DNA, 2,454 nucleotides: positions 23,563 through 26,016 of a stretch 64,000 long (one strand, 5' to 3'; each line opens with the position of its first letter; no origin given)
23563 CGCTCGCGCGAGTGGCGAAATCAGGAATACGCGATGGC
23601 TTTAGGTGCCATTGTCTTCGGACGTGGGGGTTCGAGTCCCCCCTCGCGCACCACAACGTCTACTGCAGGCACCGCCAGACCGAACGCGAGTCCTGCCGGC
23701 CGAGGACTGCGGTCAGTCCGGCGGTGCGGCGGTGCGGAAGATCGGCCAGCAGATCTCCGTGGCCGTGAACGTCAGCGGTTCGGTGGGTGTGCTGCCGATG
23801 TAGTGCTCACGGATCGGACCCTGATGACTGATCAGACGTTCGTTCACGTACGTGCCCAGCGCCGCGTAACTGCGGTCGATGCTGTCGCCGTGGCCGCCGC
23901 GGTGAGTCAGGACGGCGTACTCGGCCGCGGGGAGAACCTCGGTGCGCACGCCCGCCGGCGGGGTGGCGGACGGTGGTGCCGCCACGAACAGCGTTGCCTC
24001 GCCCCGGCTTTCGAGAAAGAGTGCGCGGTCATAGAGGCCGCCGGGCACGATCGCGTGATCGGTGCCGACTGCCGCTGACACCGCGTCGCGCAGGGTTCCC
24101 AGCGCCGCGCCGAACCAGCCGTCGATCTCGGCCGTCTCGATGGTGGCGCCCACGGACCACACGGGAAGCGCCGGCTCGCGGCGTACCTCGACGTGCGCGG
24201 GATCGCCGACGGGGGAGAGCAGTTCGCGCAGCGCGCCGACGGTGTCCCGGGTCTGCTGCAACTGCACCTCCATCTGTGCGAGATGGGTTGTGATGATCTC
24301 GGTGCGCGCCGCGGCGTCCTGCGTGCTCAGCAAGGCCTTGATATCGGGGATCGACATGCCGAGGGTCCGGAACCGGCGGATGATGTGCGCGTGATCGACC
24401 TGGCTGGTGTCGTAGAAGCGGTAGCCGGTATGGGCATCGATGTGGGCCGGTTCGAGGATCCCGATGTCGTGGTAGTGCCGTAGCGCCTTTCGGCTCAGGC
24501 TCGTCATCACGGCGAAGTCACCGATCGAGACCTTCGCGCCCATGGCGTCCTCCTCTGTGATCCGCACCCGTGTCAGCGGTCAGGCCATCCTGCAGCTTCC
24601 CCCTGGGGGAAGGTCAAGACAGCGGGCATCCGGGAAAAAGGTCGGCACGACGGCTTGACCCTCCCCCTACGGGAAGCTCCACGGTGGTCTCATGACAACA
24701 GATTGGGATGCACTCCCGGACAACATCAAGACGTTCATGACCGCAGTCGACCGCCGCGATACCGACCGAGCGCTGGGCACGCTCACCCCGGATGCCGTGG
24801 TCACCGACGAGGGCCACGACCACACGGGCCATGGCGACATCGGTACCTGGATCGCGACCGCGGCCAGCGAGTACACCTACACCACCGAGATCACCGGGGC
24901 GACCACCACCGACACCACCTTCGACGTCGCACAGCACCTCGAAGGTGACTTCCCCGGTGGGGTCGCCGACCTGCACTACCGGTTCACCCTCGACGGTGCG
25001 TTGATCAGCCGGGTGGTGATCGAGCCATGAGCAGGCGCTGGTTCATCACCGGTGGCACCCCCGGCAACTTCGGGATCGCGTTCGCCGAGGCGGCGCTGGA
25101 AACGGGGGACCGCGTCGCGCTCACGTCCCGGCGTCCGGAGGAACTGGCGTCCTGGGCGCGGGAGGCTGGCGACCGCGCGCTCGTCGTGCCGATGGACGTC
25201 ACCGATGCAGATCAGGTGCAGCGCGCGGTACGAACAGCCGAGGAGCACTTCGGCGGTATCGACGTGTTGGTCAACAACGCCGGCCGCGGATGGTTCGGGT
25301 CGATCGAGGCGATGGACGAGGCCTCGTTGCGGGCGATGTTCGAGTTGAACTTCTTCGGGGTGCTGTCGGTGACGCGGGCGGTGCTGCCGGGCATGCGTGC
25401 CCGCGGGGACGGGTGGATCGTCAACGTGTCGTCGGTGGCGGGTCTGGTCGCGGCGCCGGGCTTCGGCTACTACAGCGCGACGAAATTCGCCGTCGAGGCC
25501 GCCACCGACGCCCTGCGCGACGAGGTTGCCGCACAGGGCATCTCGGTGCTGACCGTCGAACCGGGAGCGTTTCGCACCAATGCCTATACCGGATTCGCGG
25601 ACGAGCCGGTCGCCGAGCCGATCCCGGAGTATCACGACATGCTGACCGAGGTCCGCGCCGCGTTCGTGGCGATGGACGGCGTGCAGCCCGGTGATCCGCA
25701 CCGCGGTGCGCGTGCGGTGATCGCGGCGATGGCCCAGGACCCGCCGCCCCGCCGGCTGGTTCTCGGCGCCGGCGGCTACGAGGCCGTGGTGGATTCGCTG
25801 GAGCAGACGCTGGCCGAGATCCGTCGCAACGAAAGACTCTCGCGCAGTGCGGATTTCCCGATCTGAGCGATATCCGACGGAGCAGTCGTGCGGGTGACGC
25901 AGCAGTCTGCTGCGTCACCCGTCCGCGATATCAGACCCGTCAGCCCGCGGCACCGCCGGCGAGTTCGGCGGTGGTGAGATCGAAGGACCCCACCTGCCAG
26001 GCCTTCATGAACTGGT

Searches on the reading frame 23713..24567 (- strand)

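Call 17: search_protein_families(library=pfam, proteins=[window:23713-24567:-], max_evalue=0.001)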
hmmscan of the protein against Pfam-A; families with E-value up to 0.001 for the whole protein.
window:23713-24567:- (284 aa): 4 families
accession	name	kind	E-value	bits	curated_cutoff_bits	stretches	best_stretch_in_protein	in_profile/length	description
PF13411.12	MerR_1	-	5e-13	49.4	21.6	1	14-81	2-67/69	MerR HTH family regulatory protein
PF06445.20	GyrI-like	-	1.8e-09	38.5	26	1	126-276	3-154/155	GyrI-like small molecule binding domain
PF09278.17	MerR-DNA-bind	-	1.4e-07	32.5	25.4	1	61-115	5-64/65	MerR, DNA binding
PF00376.29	MerR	-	1.6e-07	31.4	28.2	1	14-52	1-38/38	MerR family regulatory protein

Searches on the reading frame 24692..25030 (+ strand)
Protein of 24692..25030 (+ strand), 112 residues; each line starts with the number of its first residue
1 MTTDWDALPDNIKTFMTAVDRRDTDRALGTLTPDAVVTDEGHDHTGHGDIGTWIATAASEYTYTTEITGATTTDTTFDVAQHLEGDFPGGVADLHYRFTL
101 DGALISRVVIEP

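Call 17: search_protein_families(library=pfam, proteins=[window:24692-25030:+], max_evalue=0.001)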
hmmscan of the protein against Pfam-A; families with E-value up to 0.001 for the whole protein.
window:24692-25030:+ (112 aa): 1 family
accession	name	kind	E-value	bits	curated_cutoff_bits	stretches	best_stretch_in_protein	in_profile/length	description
PF12680.13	SnoaL_2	-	2.4e-05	25.3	27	1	13-85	2-75/102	SnoaL-like domain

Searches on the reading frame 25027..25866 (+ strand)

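Call 17: search_protein_families(library=pfam, proteins=[window:25027-25866:+], max_evalue=0.001)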
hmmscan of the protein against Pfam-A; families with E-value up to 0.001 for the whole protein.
window:25027-25866:+ (279 aa): 4 families
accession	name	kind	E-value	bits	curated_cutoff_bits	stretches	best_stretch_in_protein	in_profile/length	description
PF00106.31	adh_short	-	7.7e-51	172.8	26.6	1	6-186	4-186/195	short chain dehydrogenase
PF13561.12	adh_short_C2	-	2.4e-36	125.9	27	1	16-194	9-188/236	Enoyl-(Acyl carrier protein) reductase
PF08659.16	KR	-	1.8e-13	51.3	22.6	1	6-181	4-177/180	KR domain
PF13460.12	NAD_binding_10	-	9e-08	32.6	27.2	1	12-189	3-153/184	NAD(P)H-binding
